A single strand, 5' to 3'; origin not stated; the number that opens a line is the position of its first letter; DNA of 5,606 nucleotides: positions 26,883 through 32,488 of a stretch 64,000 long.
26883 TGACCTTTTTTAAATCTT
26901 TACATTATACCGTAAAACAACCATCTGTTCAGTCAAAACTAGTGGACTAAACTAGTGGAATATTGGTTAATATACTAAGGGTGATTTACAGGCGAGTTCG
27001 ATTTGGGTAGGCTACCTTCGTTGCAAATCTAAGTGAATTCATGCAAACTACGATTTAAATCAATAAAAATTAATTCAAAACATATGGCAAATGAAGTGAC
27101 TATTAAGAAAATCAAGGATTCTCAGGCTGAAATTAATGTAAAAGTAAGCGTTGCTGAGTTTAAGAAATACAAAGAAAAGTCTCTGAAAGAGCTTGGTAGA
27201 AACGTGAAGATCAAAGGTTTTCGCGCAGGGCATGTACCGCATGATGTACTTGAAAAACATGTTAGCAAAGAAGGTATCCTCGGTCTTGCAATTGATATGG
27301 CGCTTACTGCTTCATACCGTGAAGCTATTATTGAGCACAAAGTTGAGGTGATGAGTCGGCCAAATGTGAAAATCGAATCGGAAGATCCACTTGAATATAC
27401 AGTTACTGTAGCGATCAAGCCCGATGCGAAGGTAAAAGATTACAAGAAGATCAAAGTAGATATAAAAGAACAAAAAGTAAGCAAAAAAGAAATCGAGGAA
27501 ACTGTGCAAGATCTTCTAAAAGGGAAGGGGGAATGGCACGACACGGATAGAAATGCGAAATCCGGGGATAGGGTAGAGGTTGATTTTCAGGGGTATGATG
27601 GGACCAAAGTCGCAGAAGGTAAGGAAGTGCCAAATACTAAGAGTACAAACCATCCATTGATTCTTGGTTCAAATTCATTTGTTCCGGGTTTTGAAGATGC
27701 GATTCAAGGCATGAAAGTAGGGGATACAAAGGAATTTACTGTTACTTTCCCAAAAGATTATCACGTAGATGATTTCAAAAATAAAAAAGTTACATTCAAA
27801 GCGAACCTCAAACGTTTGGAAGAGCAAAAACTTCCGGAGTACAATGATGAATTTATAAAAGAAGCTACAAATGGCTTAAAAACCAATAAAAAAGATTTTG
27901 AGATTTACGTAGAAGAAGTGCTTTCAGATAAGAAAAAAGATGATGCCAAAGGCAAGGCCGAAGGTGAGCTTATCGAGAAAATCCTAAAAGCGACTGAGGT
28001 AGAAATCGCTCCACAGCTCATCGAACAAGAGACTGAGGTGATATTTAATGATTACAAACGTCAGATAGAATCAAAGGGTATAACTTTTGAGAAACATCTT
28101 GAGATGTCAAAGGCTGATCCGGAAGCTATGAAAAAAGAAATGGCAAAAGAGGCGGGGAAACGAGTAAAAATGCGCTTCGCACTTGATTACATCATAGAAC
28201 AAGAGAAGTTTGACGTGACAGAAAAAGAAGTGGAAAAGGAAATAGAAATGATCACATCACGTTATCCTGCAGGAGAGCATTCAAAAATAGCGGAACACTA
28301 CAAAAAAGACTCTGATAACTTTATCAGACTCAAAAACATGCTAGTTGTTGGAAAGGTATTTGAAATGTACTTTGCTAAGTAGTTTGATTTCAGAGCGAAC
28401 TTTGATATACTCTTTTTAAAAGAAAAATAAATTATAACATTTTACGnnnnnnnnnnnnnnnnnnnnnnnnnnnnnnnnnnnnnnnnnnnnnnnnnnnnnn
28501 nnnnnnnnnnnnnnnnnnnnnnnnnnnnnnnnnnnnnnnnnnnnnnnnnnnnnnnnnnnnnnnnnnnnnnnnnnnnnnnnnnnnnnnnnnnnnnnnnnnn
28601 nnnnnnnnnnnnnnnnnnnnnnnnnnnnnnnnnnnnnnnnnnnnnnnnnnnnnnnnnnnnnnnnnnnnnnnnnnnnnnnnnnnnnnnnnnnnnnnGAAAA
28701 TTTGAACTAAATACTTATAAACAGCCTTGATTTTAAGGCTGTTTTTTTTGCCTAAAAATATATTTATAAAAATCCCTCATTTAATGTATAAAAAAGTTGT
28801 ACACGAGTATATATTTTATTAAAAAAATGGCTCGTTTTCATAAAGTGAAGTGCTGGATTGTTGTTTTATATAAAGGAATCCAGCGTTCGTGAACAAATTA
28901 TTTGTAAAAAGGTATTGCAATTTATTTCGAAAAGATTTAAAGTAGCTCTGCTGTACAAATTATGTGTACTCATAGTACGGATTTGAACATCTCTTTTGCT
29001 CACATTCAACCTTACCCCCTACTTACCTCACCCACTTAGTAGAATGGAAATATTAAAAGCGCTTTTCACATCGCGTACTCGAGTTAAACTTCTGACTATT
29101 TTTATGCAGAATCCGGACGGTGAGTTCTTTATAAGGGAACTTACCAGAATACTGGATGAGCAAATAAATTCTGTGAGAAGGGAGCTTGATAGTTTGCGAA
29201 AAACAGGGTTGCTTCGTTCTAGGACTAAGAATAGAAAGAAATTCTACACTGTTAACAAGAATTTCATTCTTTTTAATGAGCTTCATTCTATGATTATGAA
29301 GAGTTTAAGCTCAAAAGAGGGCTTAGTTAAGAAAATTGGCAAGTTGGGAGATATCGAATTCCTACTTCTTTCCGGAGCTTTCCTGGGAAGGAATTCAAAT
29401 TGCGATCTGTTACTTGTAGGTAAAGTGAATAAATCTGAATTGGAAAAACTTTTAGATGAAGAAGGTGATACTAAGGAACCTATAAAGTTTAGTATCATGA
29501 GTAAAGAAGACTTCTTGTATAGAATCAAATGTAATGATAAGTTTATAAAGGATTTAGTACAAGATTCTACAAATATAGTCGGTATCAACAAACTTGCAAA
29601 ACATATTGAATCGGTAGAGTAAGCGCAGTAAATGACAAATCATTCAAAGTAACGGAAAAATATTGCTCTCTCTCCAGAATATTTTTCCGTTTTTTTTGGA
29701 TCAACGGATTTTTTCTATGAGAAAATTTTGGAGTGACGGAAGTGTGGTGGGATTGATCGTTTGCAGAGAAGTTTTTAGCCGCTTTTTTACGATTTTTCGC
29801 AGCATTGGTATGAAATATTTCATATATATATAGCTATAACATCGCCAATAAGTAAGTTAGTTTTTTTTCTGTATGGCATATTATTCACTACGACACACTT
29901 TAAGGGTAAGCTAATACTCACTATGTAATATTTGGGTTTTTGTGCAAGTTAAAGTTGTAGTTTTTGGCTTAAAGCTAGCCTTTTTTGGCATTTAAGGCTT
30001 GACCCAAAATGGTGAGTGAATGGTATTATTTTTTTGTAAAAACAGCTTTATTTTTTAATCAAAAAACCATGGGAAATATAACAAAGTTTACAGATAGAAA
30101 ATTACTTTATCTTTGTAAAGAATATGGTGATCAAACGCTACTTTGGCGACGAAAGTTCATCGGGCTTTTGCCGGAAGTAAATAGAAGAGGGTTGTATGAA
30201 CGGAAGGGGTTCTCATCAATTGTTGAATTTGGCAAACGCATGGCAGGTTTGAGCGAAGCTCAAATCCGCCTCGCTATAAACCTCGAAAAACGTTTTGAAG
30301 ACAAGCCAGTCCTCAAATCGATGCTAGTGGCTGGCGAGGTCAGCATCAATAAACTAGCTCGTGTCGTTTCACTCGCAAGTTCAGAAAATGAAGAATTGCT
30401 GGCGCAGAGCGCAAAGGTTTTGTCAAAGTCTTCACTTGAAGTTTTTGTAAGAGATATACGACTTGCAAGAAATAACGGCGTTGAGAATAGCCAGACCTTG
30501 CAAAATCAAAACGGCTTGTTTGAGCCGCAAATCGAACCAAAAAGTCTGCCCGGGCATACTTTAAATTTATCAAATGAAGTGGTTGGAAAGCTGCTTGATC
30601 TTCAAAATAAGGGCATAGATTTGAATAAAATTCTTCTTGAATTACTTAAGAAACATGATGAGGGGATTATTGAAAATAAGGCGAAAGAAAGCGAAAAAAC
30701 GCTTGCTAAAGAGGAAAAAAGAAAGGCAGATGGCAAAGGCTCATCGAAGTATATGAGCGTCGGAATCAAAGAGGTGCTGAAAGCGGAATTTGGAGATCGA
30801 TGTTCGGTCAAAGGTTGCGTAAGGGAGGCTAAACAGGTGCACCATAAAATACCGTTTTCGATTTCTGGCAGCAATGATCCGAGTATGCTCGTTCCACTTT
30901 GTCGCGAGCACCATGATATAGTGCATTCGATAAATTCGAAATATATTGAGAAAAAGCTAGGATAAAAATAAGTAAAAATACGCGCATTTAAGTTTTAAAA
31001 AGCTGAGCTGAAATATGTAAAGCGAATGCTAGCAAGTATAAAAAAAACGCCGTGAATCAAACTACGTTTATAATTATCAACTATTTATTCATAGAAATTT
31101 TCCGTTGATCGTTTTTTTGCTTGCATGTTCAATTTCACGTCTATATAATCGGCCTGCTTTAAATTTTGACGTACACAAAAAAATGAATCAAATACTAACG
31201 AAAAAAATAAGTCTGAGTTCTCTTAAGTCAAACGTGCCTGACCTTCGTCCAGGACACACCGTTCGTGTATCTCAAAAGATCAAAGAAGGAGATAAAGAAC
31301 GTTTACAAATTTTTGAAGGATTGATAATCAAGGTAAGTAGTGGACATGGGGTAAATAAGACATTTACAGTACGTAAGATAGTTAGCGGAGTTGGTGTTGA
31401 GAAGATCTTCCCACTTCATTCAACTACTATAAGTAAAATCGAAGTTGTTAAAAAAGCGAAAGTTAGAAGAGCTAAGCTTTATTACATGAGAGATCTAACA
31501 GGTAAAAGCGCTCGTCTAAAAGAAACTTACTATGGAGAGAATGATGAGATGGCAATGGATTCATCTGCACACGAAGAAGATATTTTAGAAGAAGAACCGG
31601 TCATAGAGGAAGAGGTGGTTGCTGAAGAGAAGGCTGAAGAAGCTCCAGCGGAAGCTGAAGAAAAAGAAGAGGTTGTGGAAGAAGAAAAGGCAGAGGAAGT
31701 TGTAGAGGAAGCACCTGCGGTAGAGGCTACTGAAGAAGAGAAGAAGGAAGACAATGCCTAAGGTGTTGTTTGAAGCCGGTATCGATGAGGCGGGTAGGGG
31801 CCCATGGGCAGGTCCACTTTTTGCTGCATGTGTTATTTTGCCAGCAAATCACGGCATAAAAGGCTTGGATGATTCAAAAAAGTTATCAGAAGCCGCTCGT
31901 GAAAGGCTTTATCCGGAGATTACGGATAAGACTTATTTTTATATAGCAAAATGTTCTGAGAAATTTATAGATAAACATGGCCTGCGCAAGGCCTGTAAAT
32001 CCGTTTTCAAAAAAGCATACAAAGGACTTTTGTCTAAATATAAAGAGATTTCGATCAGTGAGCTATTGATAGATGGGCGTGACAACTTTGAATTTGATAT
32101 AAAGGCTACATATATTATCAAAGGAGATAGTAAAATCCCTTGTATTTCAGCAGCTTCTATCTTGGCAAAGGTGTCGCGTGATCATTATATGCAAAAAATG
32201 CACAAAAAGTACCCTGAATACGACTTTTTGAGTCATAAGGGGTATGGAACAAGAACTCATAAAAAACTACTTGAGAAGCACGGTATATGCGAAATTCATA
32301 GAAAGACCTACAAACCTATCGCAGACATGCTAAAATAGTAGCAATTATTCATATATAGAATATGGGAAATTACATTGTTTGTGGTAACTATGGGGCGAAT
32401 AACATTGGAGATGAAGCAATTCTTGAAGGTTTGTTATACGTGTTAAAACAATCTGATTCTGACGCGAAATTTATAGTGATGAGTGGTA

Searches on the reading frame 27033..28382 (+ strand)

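Call 7: search_protein_families(library=pfam, proteins=[window:27033-28382:+], max_evalue=0.01)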
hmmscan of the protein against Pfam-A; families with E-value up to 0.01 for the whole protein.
window:27033-28382:+ (449 aa): 3 families
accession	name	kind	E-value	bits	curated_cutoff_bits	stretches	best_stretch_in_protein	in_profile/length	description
PF05697.18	Trigger_N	-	2.6e-31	109.3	22.2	1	21-160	2-143/144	Bacterial trigger factor protein (TF)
PF05698.19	Trigger_C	-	1.8e-26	93.6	22.7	1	289-445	5-159/162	Bacterial trigger factor protein (TF) C-terminus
PF00254.34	FKBP_C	-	8.7e-14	52.1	21.1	1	172-256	2-90/94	FKBP-type peptidyl-prolyl cis-trans isomerase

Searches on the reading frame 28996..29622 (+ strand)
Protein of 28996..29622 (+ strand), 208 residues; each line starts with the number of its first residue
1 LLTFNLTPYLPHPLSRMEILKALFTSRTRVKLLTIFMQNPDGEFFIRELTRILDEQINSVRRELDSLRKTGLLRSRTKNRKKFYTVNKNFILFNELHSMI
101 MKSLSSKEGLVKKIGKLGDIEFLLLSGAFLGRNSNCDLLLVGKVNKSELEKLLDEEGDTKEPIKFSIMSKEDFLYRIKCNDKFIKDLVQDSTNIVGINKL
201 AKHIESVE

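Call 7: search_protein_families(library=pfam, proteins=[window:28996-29622:+], max_evalue=0.01)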
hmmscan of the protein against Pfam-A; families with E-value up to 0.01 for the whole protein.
window:28996-29622:+ (208 aa): 3 families
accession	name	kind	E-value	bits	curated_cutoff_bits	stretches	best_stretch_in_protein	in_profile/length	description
PF25212.1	HVO_A0114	-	0.00027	21.1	27.6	1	18-85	14-78/84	HVO_A0114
PF24033.1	DUF7342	-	0.0021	18.5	31.6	1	26-112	3-84/150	Family of unknown function (DUF7342)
PF12840.13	HTH_20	-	0.0031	17.9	27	0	26-76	3-51/51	Helix-turn-helix domain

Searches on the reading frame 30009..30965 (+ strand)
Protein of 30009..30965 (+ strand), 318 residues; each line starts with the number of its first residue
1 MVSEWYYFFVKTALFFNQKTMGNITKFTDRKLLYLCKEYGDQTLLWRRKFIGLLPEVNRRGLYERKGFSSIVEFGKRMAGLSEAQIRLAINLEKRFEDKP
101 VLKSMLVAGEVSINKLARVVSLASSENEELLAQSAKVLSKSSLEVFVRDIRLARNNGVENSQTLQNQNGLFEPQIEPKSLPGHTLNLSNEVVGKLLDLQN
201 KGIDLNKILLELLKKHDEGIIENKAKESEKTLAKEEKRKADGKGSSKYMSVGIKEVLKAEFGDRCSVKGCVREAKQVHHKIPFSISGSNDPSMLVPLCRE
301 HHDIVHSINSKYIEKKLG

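Call 8: search_protein_families(library=pfam, proteins=[window:30009-30965:+], max_evalue=0.01)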
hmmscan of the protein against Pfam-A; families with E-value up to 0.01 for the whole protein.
window:30009-30965:+ (318 aa): 1 family
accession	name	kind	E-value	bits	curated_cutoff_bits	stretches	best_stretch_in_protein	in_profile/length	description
PF01844.29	HNH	-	0.0002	21.9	21.4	1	264-306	3-45/47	HNH endonuclease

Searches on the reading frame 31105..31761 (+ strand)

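Call 8: search_protein_families(library=pfam, proteins=[window:31105-31761:+], max_evalue=0.01)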
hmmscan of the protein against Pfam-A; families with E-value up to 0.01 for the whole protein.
window:31105-31761:+ (218 aa): 1 family
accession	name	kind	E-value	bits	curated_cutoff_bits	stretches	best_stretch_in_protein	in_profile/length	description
PF01245.26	Ribosomal_L19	-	3.5e-43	146.5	22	1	32-140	3-110/111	Ribosomal protein L19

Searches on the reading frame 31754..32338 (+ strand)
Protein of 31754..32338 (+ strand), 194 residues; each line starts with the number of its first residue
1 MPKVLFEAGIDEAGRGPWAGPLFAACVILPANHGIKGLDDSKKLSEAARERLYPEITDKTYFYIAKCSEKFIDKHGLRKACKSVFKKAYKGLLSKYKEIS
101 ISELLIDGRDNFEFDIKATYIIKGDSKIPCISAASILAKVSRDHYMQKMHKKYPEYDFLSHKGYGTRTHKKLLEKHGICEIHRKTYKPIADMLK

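Call 8: search_protein_families(library=pfam, proteins=[window:31754-32338:+], max_evalue=0.01)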
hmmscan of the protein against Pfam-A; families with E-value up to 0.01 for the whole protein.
window:31754-32338:+ (194 aa): 1 family
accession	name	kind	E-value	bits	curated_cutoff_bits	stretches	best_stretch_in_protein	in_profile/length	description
PF01351.25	RNase_HII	-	1.5e-34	120.1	25.8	1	8-187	1-197/199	Ribonuclease HII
